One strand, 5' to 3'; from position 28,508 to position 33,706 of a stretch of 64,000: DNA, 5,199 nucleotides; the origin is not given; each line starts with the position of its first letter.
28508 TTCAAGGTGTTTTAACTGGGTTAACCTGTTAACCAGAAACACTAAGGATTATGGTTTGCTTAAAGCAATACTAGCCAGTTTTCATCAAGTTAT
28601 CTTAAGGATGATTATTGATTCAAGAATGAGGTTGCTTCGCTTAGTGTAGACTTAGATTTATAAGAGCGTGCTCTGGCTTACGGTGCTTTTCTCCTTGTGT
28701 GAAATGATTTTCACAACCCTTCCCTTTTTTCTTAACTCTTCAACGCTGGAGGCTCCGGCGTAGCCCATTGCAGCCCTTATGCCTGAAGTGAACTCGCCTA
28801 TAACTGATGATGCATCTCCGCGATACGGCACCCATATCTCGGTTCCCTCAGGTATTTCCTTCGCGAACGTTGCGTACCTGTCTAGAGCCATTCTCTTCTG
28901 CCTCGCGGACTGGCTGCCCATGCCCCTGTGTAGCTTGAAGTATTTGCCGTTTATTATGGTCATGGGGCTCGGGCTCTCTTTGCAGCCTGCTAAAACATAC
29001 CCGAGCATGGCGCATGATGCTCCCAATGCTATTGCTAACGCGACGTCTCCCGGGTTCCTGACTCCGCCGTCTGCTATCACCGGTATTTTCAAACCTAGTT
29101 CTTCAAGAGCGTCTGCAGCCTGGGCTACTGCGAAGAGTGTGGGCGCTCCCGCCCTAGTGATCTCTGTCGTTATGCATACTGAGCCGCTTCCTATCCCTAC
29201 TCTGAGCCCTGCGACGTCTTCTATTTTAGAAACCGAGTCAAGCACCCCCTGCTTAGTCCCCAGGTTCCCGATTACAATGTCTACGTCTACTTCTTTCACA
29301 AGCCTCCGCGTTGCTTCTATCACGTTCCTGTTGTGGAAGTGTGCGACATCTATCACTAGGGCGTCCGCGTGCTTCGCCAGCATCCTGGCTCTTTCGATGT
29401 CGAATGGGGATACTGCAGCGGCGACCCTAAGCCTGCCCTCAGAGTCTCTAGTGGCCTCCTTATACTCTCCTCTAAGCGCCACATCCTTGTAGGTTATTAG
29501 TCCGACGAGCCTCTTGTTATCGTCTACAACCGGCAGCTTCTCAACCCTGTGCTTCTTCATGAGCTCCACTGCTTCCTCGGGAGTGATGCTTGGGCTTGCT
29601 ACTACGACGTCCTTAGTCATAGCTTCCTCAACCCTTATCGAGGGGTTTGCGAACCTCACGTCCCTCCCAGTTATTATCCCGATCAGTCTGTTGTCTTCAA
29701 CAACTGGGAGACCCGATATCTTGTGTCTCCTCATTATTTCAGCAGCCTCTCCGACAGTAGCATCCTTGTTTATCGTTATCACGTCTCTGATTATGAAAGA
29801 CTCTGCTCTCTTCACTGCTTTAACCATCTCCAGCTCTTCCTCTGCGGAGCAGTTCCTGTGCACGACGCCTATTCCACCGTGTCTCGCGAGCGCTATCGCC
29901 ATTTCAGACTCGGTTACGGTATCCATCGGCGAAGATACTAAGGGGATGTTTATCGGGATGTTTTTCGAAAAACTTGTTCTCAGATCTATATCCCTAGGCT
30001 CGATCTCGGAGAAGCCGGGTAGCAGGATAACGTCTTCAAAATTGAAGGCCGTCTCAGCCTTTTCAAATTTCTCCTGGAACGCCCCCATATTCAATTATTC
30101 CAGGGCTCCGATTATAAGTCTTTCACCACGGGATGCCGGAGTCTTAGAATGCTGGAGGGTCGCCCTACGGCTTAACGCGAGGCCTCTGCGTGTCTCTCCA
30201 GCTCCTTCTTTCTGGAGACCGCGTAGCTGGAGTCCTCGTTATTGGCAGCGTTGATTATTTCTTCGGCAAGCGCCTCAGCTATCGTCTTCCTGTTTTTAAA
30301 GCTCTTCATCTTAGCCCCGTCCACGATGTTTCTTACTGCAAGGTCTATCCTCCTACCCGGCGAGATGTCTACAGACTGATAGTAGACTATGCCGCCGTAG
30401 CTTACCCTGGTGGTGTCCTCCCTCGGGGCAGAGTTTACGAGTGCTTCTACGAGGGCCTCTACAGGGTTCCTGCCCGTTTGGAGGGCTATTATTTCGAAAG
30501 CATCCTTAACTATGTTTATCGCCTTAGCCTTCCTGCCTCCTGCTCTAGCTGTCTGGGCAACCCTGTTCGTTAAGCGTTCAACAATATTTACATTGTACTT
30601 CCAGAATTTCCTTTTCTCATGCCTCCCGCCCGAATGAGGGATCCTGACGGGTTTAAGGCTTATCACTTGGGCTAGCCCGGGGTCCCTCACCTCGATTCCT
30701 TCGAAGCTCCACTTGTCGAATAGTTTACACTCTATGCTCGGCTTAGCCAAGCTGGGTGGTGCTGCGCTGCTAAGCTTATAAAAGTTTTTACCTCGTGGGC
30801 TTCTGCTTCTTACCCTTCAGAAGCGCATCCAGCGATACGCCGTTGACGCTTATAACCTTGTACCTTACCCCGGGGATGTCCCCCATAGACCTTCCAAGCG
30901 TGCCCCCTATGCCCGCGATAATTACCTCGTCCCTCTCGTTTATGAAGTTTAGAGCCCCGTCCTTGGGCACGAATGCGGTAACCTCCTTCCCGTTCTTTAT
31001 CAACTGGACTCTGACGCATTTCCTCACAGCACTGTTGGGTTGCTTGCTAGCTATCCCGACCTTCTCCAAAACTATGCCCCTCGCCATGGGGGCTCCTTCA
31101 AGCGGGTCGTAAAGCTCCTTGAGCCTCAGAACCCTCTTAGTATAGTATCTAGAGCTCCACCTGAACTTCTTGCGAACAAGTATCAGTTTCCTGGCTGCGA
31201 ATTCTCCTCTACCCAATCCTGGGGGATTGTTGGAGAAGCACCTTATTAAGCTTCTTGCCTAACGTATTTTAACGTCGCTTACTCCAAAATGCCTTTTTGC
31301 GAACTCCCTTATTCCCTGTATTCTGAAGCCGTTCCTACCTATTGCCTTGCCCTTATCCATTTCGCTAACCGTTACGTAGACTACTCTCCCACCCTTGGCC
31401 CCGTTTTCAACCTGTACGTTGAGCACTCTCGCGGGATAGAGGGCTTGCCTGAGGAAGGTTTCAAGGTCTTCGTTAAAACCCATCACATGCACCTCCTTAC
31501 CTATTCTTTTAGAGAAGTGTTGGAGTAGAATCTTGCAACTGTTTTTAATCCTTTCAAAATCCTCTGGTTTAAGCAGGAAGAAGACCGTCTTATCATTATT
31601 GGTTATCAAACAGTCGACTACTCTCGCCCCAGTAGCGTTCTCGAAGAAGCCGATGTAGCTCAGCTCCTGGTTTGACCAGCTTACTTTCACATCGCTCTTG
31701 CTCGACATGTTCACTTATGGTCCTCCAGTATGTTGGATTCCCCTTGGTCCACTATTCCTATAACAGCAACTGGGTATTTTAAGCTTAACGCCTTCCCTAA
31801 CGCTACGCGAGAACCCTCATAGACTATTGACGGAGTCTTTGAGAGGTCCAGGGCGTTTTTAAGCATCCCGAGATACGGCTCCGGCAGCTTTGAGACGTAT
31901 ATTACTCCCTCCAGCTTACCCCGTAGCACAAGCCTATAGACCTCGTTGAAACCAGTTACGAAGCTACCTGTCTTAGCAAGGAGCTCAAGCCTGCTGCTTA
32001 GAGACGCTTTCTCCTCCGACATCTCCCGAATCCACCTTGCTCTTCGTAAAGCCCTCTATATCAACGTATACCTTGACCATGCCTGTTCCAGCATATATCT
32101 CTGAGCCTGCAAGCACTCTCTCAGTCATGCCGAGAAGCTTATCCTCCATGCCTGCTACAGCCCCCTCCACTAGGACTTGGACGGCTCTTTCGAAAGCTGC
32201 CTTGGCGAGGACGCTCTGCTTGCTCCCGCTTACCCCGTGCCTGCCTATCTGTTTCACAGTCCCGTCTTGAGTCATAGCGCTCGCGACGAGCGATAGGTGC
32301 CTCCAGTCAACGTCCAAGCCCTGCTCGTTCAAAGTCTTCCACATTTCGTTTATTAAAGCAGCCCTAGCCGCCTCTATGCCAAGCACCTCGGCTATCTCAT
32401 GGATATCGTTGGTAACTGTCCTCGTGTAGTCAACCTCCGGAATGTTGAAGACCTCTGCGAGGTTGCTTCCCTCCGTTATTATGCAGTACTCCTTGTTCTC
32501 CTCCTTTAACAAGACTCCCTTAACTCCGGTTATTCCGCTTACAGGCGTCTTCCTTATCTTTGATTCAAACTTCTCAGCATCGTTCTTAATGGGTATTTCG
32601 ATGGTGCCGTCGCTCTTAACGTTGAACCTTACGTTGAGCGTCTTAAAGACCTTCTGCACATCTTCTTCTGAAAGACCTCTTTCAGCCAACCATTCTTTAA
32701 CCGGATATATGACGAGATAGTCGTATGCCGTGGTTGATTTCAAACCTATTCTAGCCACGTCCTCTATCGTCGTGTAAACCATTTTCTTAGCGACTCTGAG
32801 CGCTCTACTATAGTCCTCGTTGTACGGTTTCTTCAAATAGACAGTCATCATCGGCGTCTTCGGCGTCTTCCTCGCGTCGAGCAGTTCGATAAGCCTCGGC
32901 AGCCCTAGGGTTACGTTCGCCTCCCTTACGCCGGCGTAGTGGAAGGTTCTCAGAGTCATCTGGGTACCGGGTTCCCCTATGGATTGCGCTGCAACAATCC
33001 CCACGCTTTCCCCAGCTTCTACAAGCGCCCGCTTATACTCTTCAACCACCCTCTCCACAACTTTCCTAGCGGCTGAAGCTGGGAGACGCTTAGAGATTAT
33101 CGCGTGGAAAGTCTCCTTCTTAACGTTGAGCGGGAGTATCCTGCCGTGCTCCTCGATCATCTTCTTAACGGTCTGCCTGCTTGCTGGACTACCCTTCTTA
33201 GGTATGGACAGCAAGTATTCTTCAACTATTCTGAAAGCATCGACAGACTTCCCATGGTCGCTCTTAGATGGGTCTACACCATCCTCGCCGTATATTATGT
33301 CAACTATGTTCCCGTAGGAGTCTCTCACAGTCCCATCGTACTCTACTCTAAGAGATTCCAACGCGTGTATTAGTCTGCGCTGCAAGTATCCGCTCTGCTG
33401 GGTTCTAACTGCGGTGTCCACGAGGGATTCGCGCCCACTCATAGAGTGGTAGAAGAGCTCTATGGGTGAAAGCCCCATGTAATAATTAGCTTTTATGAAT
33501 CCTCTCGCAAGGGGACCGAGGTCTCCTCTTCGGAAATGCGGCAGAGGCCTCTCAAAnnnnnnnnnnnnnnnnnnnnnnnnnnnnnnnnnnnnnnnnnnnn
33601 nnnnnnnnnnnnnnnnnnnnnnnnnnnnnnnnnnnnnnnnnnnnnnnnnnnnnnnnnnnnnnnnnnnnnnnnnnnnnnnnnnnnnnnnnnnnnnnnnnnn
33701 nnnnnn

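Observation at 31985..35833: RNA polymerase subunits A' and A'' are one continuous 1282-aa ORF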

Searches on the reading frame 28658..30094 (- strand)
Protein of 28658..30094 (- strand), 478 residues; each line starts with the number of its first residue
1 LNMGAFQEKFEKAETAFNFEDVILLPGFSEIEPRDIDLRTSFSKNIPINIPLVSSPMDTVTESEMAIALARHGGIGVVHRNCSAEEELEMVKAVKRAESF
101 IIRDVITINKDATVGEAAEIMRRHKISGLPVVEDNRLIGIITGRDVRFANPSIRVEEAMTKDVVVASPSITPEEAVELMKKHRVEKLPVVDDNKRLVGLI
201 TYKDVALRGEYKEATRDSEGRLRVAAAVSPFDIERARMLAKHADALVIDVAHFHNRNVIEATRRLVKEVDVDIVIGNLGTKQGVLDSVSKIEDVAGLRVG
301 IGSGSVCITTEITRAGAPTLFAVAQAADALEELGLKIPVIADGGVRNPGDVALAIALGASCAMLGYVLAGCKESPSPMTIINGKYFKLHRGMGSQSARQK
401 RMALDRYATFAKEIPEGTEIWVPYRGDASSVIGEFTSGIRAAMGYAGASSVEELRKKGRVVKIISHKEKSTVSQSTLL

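Call 5: search_protein_families(library=pfam, proteins=[window:28658-30094:-])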
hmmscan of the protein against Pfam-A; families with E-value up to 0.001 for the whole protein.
window:28658-30094:- (478 aa): 6 families
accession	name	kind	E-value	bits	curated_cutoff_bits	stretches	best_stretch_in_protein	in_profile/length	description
PF00478.31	IMPDH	-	8.5e-108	360.8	25.6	1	17-464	2-335/345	IMP dehydrogenase / GMP reductase domain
PF00571.33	CBS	-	5.2e-33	113.6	24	2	99-148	3-53/57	CBS domain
PF03060.21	NMO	-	1.2e-10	41.8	28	1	320-377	182-234/331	Nitronate monooxygenase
PF01645.23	Glu_synthase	-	3.1e-07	30.4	20.4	1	281-365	221-304/369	Conserved region in glutamate synthase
PF01070.24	FMN_dh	-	3.7e-07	29.9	24.9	1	319-365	259-302/350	FMN-dependent dehydrogenase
PF00977.27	His_biosynth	-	0.00048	20.1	23.6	0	236-368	89-222/228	Histidine biosynthesis protein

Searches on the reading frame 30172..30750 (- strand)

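Call 5: search_protein_families(library=pfam, proteins=[window:30172-30750:-])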
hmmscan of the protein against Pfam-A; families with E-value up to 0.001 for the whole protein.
window:30172-30750:- (192 aa): 1 family
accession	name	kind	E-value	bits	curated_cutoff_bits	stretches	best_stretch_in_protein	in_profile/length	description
PF00177.27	Ribosomal_S7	-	6.1e-41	139.9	24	1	51-192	16-148/148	Ribosomal protein S7p/S5e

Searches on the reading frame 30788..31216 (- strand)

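Call 5: search_protein_families(library=pfam, proteins=[window:30788-31216:-])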
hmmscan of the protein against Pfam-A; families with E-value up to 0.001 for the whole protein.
window:30788-31216:- (142 aa): 1 family
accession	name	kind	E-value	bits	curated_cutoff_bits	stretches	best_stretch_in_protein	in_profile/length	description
PF00164.32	Ribosom_S12_S23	-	4.5e-46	155.5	22.3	1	36-141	5-109/110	Ribosomal protein S12/S23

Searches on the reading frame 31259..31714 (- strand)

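Call 5: search_protein_families(library=pfam, proteins=[window:31259-31714:-])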
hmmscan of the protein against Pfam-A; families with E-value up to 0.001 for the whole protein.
window:31259-31714:- (151 aa): 2 families
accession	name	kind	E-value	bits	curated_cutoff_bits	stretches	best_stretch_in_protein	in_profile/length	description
PF13184.12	KH_5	-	7.2e-10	39.3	27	1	68-102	34-69/69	NusA-like KH domain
PF13083.13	KH_KhpA-B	-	6.9e-05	23.1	32.1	1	82-140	2-59/73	KhpA/KhpB, KH domain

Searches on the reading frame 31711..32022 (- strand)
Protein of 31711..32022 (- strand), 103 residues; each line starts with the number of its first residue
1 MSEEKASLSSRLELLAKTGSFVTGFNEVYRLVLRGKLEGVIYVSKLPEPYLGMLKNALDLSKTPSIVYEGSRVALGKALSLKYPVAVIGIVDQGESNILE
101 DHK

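Call 5: search_protein_families(library=pfam, proteins=[window:31711-32022:-])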
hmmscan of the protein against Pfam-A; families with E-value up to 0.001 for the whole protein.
window:31711-32022:- (103 aa): 1 family
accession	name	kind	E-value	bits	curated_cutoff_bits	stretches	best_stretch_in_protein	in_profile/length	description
PF01248.31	Ribosomal_L7Ae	-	2.6e-08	33.9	22.1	1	8-99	3-94/95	Ribosomal protein L7Ae/L30e/S12e/Gadd45 family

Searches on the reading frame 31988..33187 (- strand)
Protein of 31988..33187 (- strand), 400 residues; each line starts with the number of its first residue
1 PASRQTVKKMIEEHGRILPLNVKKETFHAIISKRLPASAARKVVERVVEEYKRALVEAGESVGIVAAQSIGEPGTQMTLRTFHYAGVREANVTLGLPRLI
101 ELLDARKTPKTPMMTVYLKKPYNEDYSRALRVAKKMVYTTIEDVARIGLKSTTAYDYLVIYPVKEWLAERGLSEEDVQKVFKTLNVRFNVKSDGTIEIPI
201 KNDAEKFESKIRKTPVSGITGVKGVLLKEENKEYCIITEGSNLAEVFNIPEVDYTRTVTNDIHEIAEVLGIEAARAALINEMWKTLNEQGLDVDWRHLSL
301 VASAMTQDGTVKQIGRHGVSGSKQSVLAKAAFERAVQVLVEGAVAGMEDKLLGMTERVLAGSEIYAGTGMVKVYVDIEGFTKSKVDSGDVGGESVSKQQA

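Call 40: search_protein_representatives(protein=window:31988-33187:-)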
Query: 400 residues. Proteins with E-value up to 0.001 (for the whole library): 13777; up to 1e-10: 7737; up to 1e-30: 1733. The best 150 are listed.
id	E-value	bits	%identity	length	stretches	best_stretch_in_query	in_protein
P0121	1.2e-106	373.2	51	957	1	1-378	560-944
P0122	9.2e-92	324.2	47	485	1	1-376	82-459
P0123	8.7e-90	317.7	50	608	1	13-373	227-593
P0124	1.5e-88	313.6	44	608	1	3-381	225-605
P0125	2.6e-88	312.9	51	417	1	42-376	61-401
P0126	2.3e-86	306.5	46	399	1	34-383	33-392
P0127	9.6e-86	304.4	48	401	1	34-375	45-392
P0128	2.6e-84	299.7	46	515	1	23-375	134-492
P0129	1.3e-83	297.5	46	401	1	26-379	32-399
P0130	1.5e-83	297.2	48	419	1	3-373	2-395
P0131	7.6e-83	294.9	44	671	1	14-380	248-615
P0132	1.1e-82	294.4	45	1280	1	17-378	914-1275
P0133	2.3e-81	290.0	45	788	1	29-373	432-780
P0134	2.0e-80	286.9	50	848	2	75-374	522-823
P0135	3.0e-80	286.4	46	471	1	6-372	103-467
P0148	6.1e-78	278.7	45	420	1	5-375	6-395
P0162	4.5e-74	266.0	44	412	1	11-374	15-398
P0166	6.0e-74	265.6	41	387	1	11-375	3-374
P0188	1.5e-69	251.2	39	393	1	3-383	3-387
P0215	2.6e-64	233.9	39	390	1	8-376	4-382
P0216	3.0e-64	233.7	39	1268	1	5-374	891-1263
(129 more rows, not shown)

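Call 41: list_cluster_members(proteins=[P0130, P0148, P0188, P0166, P0215, P0126, P0129, P0162, P0132, P0216])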
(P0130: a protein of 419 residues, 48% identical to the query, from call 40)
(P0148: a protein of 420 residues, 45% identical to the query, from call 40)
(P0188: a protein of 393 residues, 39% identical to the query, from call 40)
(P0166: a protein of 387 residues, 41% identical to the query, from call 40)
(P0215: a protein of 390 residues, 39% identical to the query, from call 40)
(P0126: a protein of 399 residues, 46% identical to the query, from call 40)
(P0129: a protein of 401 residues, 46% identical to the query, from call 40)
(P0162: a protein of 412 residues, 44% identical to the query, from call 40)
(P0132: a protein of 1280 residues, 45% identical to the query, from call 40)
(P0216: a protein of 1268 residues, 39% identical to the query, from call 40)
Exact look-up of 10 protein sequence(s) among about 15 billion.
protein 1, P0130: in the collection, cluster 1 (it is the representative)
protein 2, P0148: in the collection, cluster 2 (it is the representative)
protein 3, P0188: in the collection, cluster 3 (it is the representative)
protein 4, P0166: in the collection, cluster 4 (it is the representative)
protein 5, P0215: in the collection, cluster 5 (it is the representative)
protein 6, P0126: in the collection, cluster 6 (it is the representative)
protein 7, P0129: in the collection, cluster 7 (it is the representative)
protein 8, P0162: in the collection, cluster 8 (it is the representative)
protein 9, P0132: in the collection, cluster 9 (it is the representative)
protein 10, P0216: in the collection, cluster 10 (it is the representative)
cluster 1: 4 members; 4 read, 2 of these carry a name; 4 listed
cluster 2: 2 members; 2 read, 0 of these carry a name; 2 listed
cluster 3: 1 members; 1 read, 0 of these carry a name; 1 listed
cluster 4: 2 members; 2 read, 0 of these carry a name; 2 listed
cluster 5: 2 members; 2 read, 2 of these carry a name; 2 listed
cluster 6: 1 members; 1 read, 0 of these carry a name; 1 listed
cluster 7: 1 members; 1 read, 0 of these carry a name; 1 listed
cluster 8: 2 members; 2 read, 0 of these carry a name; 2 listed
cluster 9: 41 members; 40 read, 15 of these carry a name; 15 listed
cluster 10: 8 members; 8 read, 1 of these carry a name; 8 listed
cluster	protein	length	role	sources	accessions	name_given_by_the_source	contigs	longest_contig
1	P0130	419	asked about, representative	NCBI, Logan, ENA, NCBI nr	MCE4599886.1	MAG: DNA-directed RNA polymerase subunit A'' [Desulfurococcales archaeon] | DNA-directed RNA polymerase subunit A'' [Desulfurococcales archaeon]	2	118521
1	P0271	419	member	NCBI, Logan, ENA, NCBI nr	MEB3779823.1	MAG: DNA-directed RNA polymerase subunit A'' [Desulfurococcales archaeon] | DNA-directed RNA polymerase subunit A'' [Desulfurococcales archaeon]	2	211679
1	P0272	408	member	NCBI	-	-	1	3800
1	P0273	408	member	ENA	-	-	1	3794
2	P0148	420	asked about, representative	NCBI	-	-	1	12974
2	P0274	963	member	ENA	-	-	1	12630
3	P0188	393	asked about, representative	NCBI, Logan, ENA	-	-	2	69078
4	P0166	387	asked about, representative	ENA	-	-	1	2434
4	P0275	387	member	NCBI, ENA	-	-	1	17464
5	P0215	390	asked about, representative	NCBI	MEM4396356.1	MAG: DNA-directed RNA polymerase subunit A'' [Candidatus Woesearchaeota archaeon]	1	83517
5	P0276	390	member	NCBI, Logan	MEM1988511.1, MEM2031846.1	MAG: DNA-directed RNA polymerase subunit A'' [Candidatus Woesearchaeota archaeon]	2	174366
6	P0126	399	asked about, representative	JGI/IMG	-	-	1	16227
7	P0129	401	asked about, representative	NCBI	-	-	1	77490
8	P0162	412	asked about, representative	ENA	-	-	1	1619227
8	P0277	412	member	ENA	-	-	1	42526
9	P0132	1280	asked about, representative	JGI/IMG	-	-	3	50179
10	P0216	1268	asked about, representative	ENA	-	-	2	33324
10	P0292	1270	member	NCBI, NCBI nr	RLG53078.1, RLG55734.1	MAG: DNA-directed RNA polymerase subunit A' [Thermoproteota archaeon] | MAG: DNA-directed RNA polymerase subunit A' [Candidatus Korarchaeota archaeon]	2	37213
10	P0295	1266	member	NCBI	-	-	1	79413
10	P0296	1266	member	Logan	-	-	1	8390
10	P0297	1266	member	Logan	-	-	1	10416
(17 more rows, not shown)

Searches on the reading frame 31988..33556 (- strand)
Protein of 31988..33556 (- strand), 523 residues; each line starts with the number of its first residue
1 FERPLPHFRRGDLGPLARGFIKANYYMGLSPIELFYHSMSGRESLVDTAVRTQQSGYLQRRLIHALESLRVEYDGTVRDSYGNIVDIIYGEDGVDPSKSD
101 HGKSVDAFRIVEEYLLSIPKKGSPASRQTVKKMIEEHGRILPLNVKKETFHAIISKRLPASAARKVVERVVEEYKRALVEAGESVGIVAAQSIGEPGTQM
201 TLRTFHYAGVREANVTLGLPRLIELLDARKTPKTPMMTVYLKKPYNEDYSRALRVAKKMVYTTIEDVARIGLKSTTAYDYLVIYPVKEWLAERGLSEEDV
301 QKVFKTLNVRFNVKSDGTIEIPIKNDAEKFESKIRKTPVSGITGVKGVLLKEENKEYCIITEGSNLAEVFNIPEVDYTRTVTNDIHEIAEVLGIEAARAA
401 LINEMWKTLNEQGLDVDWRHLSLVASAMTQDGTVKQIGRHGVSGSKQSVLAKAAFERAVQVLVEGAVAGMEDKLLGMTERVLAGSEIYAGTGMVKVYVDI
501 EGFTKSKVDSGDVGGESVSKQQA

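Call 55: predict_structure(alignment_id=A2)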
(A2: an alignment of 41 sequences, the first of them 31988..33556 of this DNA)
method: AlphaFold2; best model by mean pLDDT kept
length: 523 residues; sequences in the alignment: 41
mean_pLDDT: 68.3   pTM: 0.44
mean pLDDT of the five models: 68.3, 68.1, 64.4, 64.2, 62.0
residues with pLDDT >= 90: 108; 70-90: 158; 50-70: 99; < 50: 158
segments of 3 or more residues with pLDDT < 50: 1-26, 39-56, 190-218, 439-464, 472-523
pLDDT, mean of each block of 10 residues (from residue 1): 39 44 46 51 38 47 62 69 66 59 72 75 83 88 86 89 89 80 58 45 40 43 66 83 94 93 92 82 91 89 89 87 85 91 90 91 92 92 88 87 78 58 70 65 43 43 51 45 35 35 45 41 36
secondary structure, 60 per line:
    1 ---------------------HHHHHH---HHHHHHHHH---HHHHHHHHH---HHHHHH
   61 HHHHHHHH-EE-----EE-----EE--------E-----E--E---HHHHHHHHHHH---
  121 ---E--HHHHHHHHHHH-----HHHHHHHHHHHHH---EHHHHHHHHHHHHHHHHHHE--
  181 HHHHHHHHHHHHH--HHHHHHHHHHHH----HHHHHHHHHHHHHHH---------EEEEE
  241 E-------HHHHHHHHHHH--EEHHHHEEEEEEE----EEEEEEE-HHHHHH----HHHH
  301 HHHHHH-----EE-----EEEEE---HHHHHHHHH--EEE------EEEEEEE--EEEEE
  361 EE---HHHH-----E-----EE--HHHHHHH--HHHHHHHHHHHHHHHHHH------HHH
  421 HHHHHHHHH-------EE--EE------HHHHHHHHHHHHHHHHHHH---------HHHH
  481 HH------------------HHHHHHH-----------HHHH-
elements in order: H22-27 H31-39 H43-51 H55-68 H107-117 H127-137 H143-155 H160-177 H181-193 H196-207 H212-226 E236-241 H249-259 H264-267 E268-274 E279-285 H287-292 H297-306 E319-323 H327-335 E338-340 E347-353 E356-362 H366-369 H385-391 H394-411 H418-429 H449-467 H477-482 H501-507 H519-522
